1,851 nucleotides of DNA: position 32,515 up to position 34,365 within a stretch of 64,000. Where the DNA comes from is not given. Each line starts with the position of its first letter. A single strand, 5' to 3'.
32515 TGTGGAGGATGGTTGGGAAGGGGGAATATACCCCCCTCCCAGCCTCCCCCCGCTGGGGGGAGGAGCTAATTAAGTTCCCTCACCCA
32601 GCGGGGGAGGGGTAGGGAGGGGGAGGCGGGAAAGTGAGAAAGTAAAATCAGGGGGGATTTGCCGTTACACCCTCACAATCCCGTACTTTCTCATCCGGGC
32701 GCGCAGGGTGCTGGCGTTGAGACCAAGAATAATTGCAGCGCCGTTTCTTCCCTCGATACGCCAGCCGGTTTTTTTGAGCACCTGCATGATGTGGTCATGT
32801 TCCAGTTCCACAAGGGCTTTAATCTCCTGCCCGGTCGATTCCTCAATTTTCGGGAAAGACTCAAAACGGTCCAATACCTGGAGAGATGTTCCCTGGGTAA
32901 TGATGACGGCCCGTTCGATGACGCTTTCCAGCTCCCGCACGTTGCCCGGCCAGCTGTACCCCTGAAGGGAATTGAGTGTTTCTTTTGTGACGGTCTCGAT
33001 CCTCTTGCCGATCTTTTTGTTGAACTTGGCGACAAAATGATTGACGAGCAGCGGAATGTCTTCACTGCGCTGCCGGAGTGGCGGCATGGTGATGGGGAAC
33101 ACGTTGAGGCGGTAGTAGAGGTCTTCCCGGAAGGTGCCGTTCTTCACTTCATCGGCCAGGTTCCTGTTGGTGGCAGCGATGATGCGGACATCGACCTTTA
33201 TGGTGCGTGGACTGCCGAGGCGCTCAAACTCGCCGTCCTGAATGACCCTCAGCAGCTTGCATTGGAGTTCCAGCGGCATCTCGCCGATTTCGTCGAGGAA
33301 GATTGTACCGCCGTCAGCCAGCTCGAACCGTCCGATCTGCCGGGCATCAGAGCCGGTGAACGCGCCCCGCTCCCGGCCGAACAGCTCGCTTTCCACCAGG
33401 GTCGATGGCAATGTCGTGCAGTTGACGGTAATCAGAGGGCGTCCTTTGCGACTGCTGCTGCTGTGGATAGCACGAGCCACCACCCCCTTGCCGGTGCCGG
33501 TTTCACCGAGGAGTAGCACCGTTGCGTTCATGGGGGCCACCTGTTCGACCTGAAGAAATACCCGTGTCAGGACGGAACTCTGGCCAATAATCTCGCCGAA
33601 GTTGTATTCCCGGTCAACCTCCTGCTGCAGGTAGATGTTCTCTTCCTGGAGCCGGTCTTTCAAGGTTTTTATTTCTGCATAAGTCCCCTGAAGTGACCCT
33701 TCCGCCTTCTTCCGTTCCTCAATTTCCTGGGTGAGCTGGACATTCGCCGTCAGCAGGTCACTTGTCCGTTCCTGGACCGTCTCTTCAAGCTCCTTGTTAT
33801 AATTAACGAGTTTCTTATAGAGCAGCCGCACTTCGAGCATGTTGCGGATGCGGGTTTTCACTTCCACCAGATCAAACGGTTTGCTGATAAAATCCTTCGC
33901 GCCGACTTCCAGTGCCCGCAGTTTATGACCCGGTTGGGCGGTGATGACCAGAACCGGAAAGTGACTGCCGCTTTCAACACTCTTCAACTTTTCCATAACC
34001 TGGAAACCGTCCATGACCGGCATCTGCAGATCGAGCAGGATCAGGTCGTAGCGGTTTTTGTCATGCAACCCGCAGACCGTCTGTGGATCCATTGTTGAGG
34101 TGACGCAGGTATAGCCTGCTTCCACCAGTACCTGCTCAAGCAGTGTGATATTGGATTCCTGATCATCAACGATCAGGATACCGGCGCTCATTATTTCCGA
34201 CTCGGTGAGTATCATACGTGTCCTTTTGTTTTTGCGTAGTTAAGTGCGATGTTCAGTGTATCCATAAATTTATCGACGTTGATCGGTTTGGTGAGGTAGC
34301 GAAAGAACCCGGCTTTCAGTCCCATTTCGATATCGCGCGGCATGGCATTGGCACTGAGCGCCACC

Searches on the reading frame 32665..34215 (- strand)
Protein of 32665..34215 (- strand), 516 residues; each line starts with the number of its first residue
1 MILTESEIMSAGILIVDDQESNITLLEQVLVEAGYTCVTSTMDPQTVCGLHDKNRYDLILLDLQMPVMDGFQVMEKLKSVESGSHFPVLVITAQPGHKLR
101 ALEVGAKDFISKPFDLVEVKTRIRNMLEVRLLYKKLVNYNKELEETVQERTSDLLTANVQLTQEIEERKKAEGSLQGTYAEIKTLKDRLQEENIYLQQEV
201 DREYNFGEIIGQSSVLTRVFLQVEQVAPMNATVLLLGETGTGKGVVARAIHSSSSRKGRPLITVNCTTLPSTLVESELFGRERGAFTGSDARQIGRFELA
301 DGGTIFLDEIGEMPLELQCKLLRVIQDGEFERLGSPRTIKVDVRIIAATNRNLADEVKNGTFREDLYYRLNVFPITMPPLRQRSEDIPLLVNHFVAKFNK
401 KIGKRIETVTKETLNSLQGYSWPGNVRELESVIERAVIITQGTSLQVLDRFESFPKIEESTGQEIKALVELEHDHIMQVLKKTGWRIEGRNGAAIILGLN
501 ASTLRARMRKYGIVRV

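Call 15: search_protein_families(library=pfam, proteins=[window:32665-34215:-], max_evalue=0.01)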
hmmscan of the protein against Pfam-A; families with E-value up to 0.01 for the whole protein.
window:32665-34215:- (516 aa): 10 families
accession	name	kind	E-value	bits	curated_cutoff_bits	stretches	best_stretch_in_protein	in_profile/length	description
PF00158.32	Sigma54_activat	-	2.2e-70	236.1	20.2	1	209-375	1-167/168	Sigma-54 interaction domain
PF00072.30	Response_reg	-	3e-25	89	30.2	1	13-123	1-110/111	Response regulator receiver domain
PF25601.1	AAA_lid_14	-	1.1e-24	86.5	27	1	381-449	1-69/87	AAA+ ATPase lid domain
PF14532.12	Sigma54_activ_2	-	4.3e-21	76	25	1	210-380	1-138/138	Sigma-54 interaction domain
PF07728.20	AAA_5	-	9.5e-08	32.6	22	1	233-352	2-124/139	AAA domain (dynein-related subfamily)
PF02954.25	HTH_8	-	1.4e-07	31.5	22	1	468-511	2-42/42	Bacterial regulatory protein, Fis family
PF00004.35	AAA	-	1.2e-05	26.2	21.2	1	233-357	1-114/131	ATPase family associated with various cellular activities (AAA)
PF07724.20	AAA_2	-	0.00024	21.6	27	1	231-358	4-132/166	AAA domain (Cdc48 subfamily)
PF13191.12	AAA_16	-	0.0028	18.6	32.6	1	215-269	8-63/167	AAA ATPase domain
PF12775.13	AAA_7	-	0.0036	17.3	25.8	1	201-267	4-70/181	P-loop containing dynein motor region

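Call 19: find_encoding_contigs(protein=window:32665-34215:-, flank=10000, max_places=6)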
Protein window:32665-34215:- (516 aa): 3 contigs read that carry it; 2 places shown.
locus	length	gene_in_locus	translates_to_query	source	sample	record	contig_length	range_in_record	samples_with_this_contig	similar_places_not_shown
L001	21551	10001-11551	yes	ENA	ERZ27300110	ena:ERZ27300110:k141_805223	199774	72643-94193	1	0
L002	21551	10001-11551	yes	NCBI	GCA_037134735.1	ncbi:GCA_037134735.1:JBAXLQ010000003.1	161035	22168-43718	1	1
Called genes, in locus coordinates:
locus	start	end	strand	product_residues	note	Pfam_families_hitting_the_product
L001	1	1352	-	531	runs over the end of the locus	PF13505:OMP_b-brl, PF13205:Big_5, PF00691:OmpA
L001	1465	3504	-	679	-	PF13205:Big_5, PF19078:Big_12 (faint), PF13205:Big_5, PF11999:Ice_binding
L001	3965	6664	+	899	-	PF01339:CheB_methylest, PF03705:CheR_N, PF01739:CheR, PF24161:CCDC39 (weak), PF28016:Mua (weak), PF13596:PAS_10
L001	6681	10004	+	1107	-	PF05227:CHASE3, PF00989:PAS, PF08448:PAS_4, PF13426:PAS_9, PF00989:PAS, PF13426:PAS_9, PF00989:PAS, PF13426:PAS_9, +5 more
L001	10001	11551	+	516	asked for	PF00072:Response_reg, PF00158:Sigma54_activat, PF14532:Sigma54_activ_2, PF00004:AAA (faint), PF07728:AAA_5, PF25601:AAA_lid_14, PF02954:HTH_8 (weak)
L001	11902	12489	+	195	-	-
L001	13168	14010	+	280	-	PF11999:Ice_binding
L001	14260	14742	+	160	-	PF01740:STAS (weak), PF13466:STAS_2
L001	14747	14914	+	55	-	-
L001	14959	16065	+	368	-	PF02518:HATPase_c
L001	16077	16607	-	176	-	-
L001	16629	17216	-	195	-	PF01339:CheB_methylest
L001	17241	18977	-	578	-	PF01566:Nramp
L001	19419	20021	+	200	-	PF00691:OmpA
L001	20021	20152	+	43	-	-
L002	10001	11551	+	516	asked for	PF00072:Response_reg, PF00158:Sigma54_activat, PF14532:Sigma54_activ_2, PF00004:AAA (faint), PF07728:AAA_5, PF25601:AAA_lid_14, PF02954:HTH_8 (weak)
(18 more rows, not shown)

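Call 20: find_related_loci(query=window:32665-34215:-, collection=genome_contigs, flank=10000)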
Query window:32665-34215:- (516 aa) in genome_contigs; peptide patterns used: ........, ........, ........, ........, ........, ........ (x = any residue, [..] = any of these).
600 stretches matched a pattern (row limit reached: there are more); 600 encode a relative of the query (tblastn E <= 1e-3); the best 80 are kept; 80 distinct loci.
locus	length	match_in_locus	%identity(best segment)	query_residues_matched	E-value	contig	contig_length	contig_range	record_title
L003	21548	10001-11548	79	1-515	0e+0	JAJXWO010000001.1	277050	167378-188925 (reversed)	MAG: Deltaproteobacteria bacterium isolate BP5.bin86 NODE_15_length_277050_cov_2.125078, whole genome shotgun sequence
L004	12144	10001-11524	77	6-515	0e+0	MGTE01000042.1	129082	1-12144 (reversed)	MAG: Deltaproteobacteria bacterium RIFOXYD12_FULL_57_12 rifoxyd3_full_scaffold_197, whole genome shotgun sequence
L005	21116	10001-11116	77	143-515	0e+0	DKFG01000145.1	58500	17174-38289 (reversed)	MAG TPA_asm: Geobacter sp. UBA6802 UBA6802_contig_3383, whole genome shotgun sequence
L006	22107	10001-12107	46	8-515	5e-144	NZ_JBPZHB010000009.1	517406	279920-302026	Larkinella sp. GY13 contig9, whole genome shotgun sequence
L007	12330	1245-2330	56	150-515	3e-130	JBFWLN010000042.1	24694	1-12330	MAG: Desulfobulbus sp. isolate CA_2019_NHSR_67 NODE_4634_length_24694_cov_12.100297_NHSR, whole genome shotgun sequence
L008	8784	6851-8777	80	1-515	0e+0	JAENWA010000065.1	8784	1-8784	MAG: Desulfuromonadales bacterium isolate 3_4_m_bin4 c_000001781616, whole genome shotgun sequence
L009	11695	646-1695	51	168-514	2e-114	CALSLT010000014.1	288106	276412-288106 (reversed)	MAG: uncultured Planctomycetaceae bacterium isolate A_MB81_1 genome assembly, contig: contig_14376_A_MB81, whole genome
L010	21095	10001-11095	49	159-515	3e-111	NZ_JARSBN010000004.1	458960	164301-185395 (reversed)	Winogradskyella marincola strain YYF002 NODE_4_length_458960_cov_234.670269, whole genome shotgun sequence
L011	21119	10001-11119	49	153-513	2e-110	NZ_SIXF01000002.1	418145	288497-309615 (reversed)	Pedobacter kyonggii strain K-4-11-1 contig2, whole genome shotgun sequence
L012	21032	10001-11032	50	178-515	4e-108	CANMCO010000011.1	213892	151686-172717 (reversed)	uncultured Aquimarina sp. isolate 17.fasta genome assembly, contig: NODE_11, whole genome shotgun sequence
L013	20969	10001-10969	53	186-513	4e-105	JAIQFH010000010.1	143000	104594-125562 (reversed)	MAG: Terriglobia bacterium isolate SRVP_4 SR-VP_26_10_2019_C_20cm_scaffold_215, whole genome shotgun sequence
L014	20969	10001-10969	52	186-513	2e-105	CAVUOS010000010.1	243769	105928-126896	MAG: Terriglobia bacterium isolate MFD03975.bin.2.179 genome assembly, contig: contig_142292, whole genome shotgun seque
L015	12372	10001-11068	48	157-515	9e-105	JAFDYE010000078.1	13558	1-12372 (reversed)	MAG: Bacteroidetes bacterium isolate SZAS-43 LIN-136__78__length-13558, whole genome shotgun sequence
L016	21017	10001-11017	49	178-515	4e-103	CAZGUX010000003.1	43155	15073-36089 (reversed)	MAG TPA_asm: uncultured Solibacteraceae bacterium isolate binchicken_co200_316 genome assembly, contig: k141_570793, who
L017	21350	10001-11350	39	8-513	1e-102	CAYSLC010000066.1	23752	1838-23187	MAG TPA_asm: uncultured Desulfobacteraceae bacterium isolate binchicken_co15_57 genome assembly, contig: NODE_1017_lengt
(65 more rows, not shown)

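Call 63: search_protein_families(library=ncbifam, proteins=[window:32665-34215:-], max_evalue=0.00001)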
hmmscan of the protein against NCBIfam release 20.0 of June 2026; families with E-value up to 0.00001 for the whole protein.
window:32665-34215:- (516 aa): 102 families (the best 25 are shown)
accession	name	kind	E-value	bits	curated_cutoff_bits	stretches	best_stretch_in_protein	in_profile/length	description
NF011958.0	PRK15429.1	equivalog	6.7e-122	408.4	830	1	154-514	325-687/692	formate hydrogenlyase transcriptional activator FlhA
NF008469.0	PRK11361.1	equivalog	5.1e-115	384.8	714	2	189-513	125-456/461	acetoacetate metabolism transcriptional regulator AtoC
TIGR01817.1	nifA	equivalog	2.8e-111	372.9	528.85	1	144-445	135-433/534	nif-specific transcriptional activator NifA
TIGR01818.1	ntrC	equivalog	6.6e-108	361.5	558.6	2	197-449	124-376/463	nitrogen regulation protein NR(I)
NF007689.0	PRK10365.1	equivalog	5.5e-106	355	760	2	205-508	138-439/441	sigma-54-dependent response regulator transcription factor ZraR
TIGR02915.1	PEP_resp_reg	equivalog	3.4e-103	345.9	502.6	2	188-513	121-444/445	PEP-CTERM-box response regulator transcription factor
NF003451.0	PRK05022.1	equivalog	4.3e-103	345.8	476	1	178-444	161-427/512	nitric oxide reductase transcriptional regulator NorR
NF041552.1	TF_PrdR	equivalog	3.2e-102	342.7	795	1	180-512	235-577/577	sigma-54 dependent transcriptional regulator PrdR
NF038308.1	RNA_repair_RtcR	equivalog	1.6e-96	324.2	650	1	157-448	128-430/530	RNA repair transcriptional activator RtcR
NF049963.1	RespRegFlgRCampy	domain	4.7e-94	315.7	750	2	183-512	113-428/429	fla regulon two-component system response regulator FlgR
NF051870.1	NAssimRespRegNtrX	equivalog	1.1e-93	314.6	600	2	187-458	122-385/452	nitrogen assimilation response regulator NtrX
NF050807.1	TransRegFlbDCaul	equivalog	4.7e-93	312.5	750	1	209-446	120-357/454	sigma-54-dependent transcriptional regulator FlbD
NF041946.1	LuxO_transreg_Vib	equivalog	1.2e-92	311.2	800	2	185-468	112-391/463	quorum-sensing sigma-54 dependent transcriptional regulator LuxO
NF041906.1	V4R_TF_MobR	exception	7.3e-90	302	999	1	183-478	208-514/544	phenol degradation transcriptional regulator MobR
NF008176.1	PRK10923.1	equivalog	4.5e-89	299.2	620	2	202-450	133-381/469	nitrogen regulation protein NR(I)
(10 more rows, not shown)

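Call 72: find_homologous_proteins(query=window:32665-34215:-, max_evalue=1e-100)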
Query window:32665-34215:- (516 aa): 6512 proteins with E <= 1e-100 among 8000 candidates; the best 120 are listed.
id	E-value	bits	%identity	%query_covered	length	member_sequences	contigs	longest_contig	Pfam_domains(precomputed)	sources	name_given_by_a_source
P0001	0.0e+0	1054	93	100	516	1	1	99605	PF00158.33,PF25601.2,PF02954.26,PF00004.36,PF14532.13,PF07728.21,PF00072.31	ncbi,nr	ncbi:MAG: sigma-54 dependent transcriptional regulator [Desulfuromonadaceae bacterium]|nr:sigma-54 d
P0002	0.0e+0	1027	91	100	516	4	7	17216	PF00158.33,PF25601.2,PF02954.26,PF14532.13,PF07728.21,PF00072.31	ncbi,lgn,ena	-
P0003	0.0e+0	1026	90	100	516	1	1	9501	PF00158.33,PF25601.2,PF02954.26,PF00004.36,PF14532.13,PF07728.21,PF00072.31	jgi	jgi:DNA-binding NtrC family response regulator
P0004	0.0e+0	1010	89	100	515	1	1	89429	PF00158.33,PF25601.2,PF02954.26,PF14532.13,PF07728.21,PF00072.31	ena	-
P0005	2.8e-294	994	88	100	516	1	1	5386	PF00158.33,PF25601.2,PF02954.26,PF14532.13,PF07728.21,PF00072.31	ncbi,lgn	-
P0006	3.7e-294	994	87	100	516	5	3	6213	PF00158.33,PF25601.2,PF02954.26,PF00004.36,PF14532.13,PF07728.21,PF00072.31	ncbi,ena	-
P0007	1.9e-288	975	87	100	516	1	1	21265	PF00158.33,PF25601.2,PF02954.26,PF00004.36,PF14532.13,PF07728.21,PF00072.31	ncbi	-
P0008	2.7e-288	975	86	100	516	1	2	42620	PF00158.33,PF25601.2,PF02954.26,PF00004.36,PF14532.13,PF07728.21,PF00072.31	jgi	jgi:formate hydrogenlyase transcriptional activator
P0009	3.0e-286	968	85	100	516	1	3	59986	PF00158.33,PF07724.21,PF25601.2,PF02954.26,PF00004.36,PF14532.13,PF07728.21,PF00072.31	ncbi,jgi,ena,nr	ncbi:MAG: Fis family transcriptional regulator [Geobacteraceae bacterium GWC2_53_11]|nr:MAG: Fis fam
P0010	2.2e-282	955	85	100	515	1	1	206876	PF00158.33,PF25601.2,PF02954.26,PF00004.36,PF14532.13,PF07728.21,PF00072.31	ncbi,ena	-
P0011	7.6e-281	950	84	100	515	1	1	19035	PF00158.33,PF07724.21,PF25601.2,PF02954.26,PF14532.13,PF07728.21,PF00072.31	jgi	jgi:DNA-binding NtrC family response regulator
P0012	9.1e-280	947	83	100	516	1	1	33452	PF00158.33,PF07724.21,PF25601.2,PF02954.26,PF14532.13,PF07728.21,PF00072.31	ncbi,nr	ncbi:MAG TPA: sigma-54 dependent transcriptional regulator [Dongiaceae bacterium]|nr:sigma-54 depend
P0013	2.6e-279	945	82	100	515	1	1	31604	PF00158.33,PF07724.21,PF25601.2,PF02954.26,PF14532.13,PF07728.21,PF00072.31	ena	-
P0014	7.4e-279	944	83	100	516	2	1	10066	PF00158.33,PF25601.2,PF02954.26,PF00004.36,PF14532.13,PF07728.21,PF00072.31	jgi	-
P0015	1.1e-278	943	82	100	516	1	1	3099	PF00158.33,PF25601.2,PF02954.26,PF14532.13,PF07728.21,PF00072.31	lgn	-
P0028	1.5e-275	933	82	100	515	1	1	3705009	PF00158.33,PF07724.21,PF25601.2,PF02954.26,PF14532.13,PF07728.21,PF00072.31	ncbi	-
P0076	2.3e-270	916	81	100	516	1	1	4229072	PF00158.33,PF07724.21,PF25601.2,PF02954.26,PF00004.36,PF14532.13,PF07728.21,PF00072.31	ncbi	-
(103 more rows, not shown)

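Call 73: find_encoding_contigs(protein=P0028, flank=10000, max_places=2)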
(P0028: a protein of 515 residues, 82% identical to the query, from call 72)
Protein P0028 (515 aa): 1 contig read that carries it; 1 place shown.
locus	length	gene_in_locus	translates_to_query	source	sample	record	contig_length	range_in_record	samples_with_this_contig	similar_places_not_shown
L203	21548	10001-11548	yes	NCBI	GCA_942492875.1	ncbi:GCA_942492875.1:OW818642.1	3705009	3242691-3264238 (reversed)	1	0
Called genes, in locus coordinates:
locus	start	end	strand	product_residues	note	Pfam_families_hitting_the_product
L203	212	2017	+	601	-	PF13606:Ank_3 (faint), PF24521:Ank_KRIT1 (faint), PF12796:Ank_2, PF13637:Ank_4 (weak), PF13857:Ank_5, PF12796:Ank_2, PF13857:Ank_5, PF00023:Ank (weak)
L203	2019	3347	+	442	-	-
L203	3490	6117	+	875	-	PF01339:CheB_methylest, PF03705:CheR_N, PF01739:CheR, PF13596:PAS_10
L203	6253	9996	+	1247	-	PF05227:CHASE3, PF00989:PAS, PF08448:PAS_4, PF13426:PAS_9, PF00989:PAS, PF13426:PAS_9, PF00989:PAS, PF13426:PAS_9, +8 more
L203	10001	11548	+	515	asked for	PF00072:Response_reg, PF00158:Sigma54_activat, PF14532:Sigma54_activ_2, PF07724:AAA_2 (weak), PF07728:AAA_5, PF25601:AAA_lid_14, PF02954:HTH_8 (weak)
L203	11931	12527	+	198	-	-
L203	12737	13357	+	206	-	PF13505:OMP_b-brl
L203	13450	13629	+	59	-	-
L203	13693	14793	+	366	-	PF02518:HATPase_c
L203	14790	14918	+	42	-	-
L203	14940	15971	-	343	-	PF00072:Response_reg, PF13487:HD_5, PF01966:HD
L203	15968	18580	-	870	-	PF00989:PAS, PF08448:PAS_4, PF00989:PAS, PF08448:PAS_4, PF13188:PAS_8, PF13426:PAS_9, PF08447:PAS_3, PF00512:HisKA, +3 more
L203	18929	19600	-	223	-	PF00072:Response_reg, PF00196:GerE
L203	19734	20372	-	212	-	PF00072:Response_reg, PF00196:GerE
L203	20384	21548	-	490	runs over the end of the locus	PF13426:PAS_9 (faint), PF08447:PAS_3, PF00989:PAS, PF08448:PAS_4, PF07730:HisKA_3, PF02518:HATPase_c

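Call 74: find_encoding_contigs(protein=P0076, flank=10000, max_places=2)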
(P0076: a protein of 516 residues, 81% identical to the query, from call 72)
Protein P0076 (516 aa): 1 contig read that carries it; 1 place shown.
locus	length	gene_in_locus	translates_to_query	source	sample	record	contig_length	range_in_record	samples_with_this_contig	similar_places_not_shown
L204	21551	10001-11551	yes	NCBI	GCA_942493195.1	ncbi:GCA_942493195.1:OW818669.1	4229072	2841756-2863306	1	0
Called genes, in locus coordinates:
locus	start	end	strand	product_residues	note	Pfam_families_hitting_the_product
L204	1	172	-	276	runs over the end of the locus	PF11999:Ice_binding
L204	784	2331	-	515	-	PF05736:OprF, PF13505:OMP_b-brl, PF02412:TSP_3 (faint), PF00691:OmpA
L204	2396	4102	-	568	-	PF13205:Big_5, PF11999:Ice_binding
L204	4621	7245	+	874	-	PF01339:CheB_methylest, PF03705:CheR_N, PF01739:CheR, PF13596:PAS_10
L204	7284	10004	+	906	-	PF13188:PAS_8 (faint), PF08448:PAS_4 (faint), PF00989:PAS, PF13426:PAS_9, PF00512:HisKA, PF02518:HATPase_c, PF00072:Response_reg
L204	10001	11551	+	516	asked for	PF00072:Response_reg, PF00158:Sigma54_activat, PF14532:Sigma54_activ_2, PF00004:AAA (weak), PF07724:AAA_2 (faint), PF07728:AAA_5, PF25601:AAA_lid_14, PF02954:HTH_8 (weak)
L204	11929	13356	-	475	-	PF11999:Ice_binding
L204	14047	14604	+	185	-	-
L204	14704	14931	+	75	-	-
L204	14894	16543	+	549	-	PF05359:DUF748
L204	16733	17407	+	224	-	PF13505:OMP_b-brl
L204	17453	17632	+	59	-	PF05532:CsbD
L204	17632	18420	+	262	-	PF04972:BON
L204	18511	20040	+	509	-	PF13091:PLDc_2, PF00614:PLDc (weak), PF13091:PLDc_2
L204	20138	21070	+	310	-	-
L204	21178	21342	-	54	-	-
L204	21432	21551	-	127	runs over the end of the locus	-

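Call 75: find_encoding_contigs(protein=P0001, flank=10000, max_places=2)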
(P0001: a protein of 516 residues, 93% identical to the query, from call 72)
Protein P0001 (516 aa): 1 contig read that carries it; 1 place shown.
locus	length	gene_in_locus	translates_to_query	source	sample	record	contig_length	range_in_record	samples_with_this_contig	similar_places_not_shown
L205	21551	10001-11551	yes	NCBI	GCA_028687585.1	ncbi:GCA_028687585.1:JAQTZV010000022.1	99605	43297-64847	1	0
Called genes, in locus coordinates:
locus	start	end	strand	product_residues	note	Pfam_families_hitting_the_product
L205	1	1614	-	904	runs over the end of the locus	PF13205:Big_5, PF11999:Ice_binding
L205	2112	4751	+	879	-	PF01339:CheB_methylest, PF03705:CheR_N, PF01739:CheR, PF13596:PAS_10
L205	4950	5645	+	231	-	PF01797:Y1_Tnp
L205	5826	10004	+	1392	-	PF05227:CHASE3, PF00989:PAS, PF08448:PAS_4, PF13426:PAS_9, PF00989:PAS, PF13426:PAS_9, PF00989:PAS, PF13426:PAS_9, +9 more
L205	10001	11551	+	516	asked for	PF00072:Response_reg, PF00158:Sigma54_activat, PF14532:Sigma54_activ_2, PF00004:AAA (weak), PF07728:AAA_5, PF25601:AAA_lid_14, PF02954:HTH_8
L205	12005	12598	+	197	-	-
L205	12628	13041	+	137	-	-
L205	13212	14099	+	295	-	PF11999:Ice_binding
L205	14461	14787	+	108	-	PF01740:STAS (weak), PF13466:STAS_2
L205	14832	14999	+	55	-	-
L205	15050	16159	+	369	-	PF00989:PAS (faint), PF02518:HATPase_c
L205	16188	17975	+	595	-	PF02922:CBM_48, PF00128:Alpha-amylase, PF02806:Alpha-amylase_C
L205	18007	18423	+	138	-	-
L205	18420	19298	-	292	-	PF00990:GGDEF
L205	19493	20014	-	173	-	-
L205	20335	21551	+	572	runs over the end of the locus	PF00158:Sigma54_activat, PF14532:Sigma54_activ_2, PF07728:AAA_5, PF25601:AAA_lid_14, PF02954:HTH_8 (weak)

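Call 76: find_encoding_contigs(protein=P0009, flank=10000, max_places=2)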
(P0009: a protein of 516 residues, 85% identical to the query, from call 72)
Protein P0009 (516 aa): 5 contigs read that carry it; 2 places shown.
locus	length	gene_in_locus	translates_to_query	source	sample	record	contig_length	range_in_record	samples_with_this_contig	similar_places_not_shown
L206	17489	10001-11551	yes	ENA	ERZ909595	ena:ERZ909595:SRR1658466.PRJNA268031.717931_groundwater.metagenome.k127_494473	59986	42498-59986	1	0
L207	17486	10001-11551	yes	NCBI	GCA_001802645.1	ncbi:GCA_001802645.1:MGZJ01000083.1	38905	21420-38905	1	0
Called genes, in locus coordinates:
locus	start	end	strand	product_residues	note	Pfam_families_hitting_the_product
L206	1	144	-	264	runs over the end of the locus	PF11999:Ice_binding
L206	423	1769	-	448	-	PF11999:Ice_binding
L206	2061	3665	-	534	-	PF05736:OprF, PF13505:OMP_b-brl, PF13205:Big_5, PF19078:Big_12 (faint), PF13205:Big_5, PF00691:OmpA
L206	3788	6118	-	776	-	PF11999:Ice_binding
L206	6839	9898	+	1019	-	PF08448:PAS_4 (faint), PF00989:PAS, PF13426:PAS_9, PF00989:PAS, PF13426:PAS_9, PF00512:HisKA, PF02518:HATPase_c, PF00072:Response_reg, +1 more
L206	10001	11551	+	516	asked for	PF00072:Response_reg, PF00158:Sigma54_activat, PF14532:Sigma54_activ_2, PF00004:AAA (weak), PF07724:AAA_2 (weak), PF07728:AAA_5, PF25601:AAA_lid_14, PF02954:HTH_8 (weak)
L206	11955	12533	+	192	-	-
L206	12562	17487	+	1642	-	?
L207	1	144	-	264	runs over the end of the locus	PF11999:Ice_binding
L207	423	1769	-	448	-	PF11999:Ice_binding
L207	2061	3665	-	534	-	PF05736:OprF, PF13505:OMP_b-brl, PF13205:Big_5, PF19078:Big_12 (faint), PF13205:Big_5, PF00691:OmpA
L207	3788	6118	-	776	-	-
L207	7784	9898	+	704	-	PF00989:PAS, PF08448:PAS_4 (faint), PF13426:PAS_9, PF00989:PAS, PF13426:PAS_9, PF00512:HisKA, PF02518:HATPase_c, PF00072:Response_reg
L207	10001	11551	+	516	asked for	PF00072:Response_reg, PF00158:Sigma54_activat, PF14532:Sigma54_activ_2, PF00004:AAA (weak), PF07724:AAA_2 (weak), PF07728:AAA_5, PF25601:AAA_lid_14, PF02954:HTH_8 (weak)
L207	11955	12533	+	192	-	-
